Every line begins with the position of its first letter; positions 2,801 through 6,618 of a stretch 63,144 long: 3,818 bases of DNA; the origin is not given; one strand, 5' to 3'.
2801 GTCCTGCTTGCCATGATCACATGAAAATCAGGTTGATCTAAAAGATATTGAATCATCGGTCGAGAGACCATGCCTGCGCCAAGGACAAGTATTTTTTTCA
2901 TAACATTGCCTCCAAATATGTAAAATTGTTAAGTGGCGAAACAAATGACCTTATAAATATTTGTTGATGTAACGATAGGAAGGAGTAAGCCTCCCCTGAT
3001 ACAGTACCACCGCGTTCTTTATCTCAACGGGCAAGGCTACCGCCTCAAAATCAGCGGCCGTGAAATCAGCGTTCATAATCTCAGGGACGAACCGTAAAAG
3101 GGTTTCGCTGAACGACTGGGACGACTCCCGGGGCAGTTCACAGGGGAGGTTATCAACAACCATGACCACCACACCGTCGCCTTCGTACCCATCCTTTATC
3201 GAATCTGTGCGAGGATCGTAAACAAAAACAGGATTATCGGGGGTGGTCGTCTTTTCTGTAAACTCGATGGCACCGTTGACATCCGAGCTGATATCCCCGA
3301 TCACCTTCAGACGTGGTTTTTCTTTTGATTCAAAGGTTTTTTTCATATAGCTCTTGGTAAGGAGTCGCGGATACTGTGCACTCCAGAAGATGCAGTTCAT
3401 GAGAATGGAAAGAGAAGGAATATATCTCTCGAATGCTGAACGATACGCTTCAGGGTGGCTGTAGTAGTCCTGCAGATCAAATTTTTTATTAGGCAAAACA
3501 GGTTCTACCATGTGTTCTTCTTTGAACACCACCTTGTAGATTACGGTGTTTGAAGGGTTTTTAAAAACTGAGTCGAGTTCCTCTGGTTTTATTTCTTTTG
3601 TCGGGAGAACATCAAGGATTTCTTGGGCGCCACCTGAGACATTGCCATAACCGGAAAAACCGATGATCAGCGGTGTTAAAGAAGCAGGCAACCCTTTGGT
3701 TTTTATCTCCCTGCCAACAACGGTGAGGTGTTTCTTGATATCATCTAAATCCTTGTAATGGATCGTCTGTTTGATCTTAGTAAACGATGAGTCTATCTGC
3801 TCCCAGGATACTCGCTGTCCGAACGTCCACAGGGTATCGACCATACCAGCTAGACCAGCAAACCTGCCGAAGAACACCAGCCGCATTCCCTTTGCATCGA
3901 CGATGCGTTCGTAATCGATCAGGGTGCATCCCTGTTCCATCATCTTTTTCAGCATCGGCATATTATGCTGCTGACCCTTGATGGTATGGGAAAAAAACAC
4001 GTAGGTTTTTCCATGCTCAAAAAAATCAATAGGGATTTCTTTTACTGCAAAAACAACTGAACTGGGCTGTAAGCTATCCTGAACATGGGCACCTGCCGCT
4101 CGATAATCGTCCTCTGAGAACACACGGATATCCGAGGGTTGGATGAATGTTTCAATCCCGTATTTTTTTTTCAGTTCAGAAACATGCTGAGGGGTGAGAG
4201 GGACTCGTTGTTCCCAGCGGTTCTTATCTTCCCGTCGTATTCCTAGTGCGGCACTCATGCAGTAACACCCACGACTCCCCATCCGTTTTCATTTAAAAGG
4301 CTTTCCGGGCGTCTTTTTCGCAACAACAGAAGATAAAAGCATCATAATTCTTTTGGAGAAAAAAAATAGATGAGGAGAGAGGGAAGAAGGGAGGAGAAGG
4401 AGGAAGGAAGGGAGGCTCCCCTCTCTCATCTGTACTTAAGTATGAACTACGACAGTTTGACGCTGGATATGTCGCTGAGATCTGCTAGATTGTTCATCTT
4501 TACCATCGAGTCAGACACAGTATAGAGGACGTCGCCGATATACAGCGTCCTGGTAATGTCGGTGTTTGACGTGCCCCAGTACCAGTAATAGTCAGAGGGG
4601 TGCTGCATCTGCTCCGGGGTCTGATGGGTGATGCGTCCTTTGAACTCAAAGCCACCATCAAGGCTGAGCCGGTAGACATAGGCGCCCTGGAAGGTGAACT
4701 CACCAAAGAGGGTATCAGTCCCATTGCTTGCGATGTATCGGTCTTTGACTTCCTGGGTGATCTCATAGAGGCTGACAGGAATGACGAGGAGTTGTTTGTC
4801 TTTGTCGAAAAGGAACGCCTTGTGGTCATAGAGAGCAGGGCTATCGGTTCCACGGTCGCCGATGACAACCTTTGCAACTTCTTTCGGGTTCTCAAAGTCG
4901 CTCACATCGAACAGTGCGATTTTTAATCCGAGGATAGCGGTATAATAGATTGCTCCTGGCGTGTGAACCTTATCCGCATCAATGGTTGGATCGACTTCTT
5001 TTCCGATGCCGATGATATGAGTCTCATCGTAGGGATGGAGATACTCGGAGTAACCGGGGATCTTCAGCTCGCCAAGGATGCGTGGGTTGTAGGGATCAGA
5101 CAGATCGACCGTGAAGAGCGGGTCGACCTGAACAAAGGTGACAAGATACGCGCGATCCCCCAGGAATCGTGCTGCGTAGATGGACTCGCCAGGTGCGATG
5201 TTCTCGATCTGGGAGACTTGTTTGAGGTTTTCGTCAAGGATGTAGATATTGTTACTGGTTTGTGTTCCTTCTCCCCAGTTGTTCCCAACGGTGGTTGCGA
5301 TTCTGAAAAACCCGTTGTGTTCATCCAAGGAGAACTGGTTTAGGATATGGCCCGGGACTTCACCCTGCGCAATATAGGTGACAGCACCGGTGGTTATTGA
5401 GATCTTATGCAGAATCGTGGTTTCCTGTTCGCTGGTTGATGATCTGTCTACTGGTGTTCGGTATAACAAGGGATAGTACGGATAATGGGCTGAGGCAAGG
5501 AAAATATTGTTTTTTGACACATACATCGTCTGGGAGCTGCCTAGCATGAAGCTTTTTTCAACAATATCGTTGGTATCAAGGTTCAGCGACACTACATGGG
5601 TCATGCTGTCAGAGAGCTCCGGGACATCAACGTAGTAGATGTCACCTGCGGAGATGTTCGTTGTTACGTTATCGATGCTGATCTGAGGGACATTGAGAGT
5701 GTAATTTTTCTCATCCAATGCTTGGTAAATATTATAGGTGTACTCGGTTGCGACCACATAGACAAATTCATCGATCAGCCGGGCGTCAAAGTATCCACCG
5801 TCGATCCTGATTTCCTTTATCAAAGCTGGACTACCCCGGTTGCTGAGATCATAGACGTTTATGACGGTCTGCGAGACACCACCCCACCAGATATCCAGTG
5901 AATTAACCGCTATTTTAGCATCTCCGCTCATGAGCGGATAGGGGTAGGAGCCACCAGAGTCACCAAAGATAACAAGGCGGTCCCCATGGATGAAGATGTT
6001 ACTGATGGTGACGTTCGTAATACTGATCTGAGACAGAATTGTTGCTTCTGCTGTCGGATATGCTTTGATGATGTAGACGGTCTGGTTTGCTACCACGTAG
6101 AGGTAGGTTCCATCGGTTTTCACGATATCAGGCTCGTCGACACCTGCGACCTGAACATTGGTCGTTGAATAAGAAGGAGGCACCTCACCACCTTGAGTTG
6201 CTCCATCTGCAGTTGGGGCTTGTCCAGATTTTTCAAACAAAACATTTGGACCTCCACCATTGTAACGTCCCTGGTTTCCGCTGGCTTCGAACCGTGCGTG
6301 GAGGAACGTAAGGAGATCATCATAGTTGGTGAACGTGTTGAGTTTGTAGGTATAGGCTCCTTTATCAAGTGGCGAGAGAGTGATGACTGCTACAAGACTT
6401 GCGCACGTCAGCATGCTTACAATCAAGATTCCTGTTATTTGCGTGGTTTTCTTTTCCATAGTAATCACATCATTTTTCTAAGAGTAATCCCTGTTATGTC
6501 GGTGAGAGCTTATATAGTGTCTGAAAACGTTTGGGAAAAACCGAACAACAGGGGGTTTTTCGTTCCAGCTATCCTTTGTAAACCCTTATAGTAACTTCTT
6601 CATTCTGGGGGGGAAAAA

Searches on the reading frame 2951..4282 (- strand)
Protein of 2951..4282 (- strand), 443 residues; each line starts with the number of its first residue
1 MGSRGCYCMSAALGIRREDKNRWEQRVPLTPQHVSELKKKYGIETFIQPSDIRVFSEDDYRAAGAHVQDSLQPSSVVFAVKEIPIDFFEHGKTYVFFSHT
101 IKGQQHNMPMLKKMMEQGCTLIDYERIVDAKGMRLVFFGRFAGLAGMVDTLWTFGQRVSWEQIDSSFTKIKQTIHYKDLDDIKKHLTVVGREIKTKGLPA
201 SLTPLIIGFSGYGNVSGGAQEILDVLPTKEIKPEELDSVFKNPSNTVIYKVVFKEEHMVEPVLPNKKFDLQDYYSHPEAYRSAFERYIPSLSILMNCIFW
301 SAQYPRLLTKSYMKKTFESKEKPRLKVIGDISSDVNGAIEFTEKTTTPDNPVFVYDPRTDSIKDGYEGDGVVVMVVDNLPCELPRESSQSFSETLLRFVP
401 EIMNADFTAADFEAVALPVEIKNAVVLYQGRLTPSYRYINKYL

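Call 75: search_protein_families(library=pfam, proteins=[window:2951-4282:-], max_evalue=0.01)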
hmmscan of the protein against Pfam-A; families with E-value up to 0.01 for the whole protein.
window:2951-4282:- (443 aa): 2 families
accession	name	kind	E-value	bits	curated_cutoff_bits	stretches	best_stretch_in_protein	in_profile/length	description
PF05222.21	AlaDh_PNT_N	-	2.8e-24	86.3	30.4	1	14-145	1-136/136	Alanine dehydrogenase/PNT, N-terminal domain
PF01262.27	AlaDh_PNT_C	-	3.6e-08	33.5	23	1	327-433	124-212/214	Alanine dehydrogenase/PNT, C-terminal domain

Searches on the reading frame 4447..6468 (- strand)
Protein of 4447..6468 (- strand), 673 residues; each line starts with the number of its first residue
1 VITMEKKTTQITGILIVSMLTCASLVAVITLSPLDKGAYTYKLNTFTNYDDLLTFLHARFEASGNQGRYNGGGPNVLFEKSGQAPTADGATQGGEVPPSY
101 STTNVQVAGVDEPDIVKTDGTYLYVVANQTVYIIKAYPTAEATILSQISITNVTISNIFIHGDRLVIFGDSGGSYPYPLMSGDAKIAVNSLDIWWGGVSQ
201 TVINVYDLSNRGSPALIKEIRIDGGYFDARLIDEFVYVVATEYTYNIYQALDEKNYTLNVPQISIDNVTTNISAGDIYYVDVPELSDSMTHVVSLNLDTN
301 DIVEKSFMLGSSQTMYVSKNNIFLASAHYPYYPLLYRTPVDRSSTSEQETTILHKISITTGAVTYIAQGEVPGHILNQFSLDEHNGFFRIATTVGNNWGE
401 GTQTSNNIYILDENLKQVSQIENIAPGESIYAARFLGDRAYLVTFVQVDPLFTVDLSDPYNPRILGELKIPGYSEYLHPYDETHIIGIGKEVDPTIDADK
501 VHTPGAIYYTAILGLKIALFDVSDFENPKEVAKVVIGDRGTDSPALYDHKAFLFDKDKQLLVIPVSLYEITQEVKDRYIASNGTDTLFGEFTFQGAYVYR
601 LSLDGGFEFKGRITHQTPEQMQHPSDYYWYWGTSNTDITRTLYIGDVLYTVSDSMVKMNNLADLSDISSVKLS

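Call 75: search_protein_families(library=pfam, proteins=[window:4447-6468:-], max_evalue=0.01)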
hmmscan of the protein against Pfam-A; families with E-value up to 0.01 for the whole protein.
window:4447-6468:- (673 aa): 1 family
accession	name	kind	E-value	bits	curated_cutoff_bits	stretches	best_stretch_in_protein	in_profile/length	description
PF09826.15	Beta_propel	-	2.8e-169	564.6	22.4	1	100-663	1-494/495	Beta propeller domain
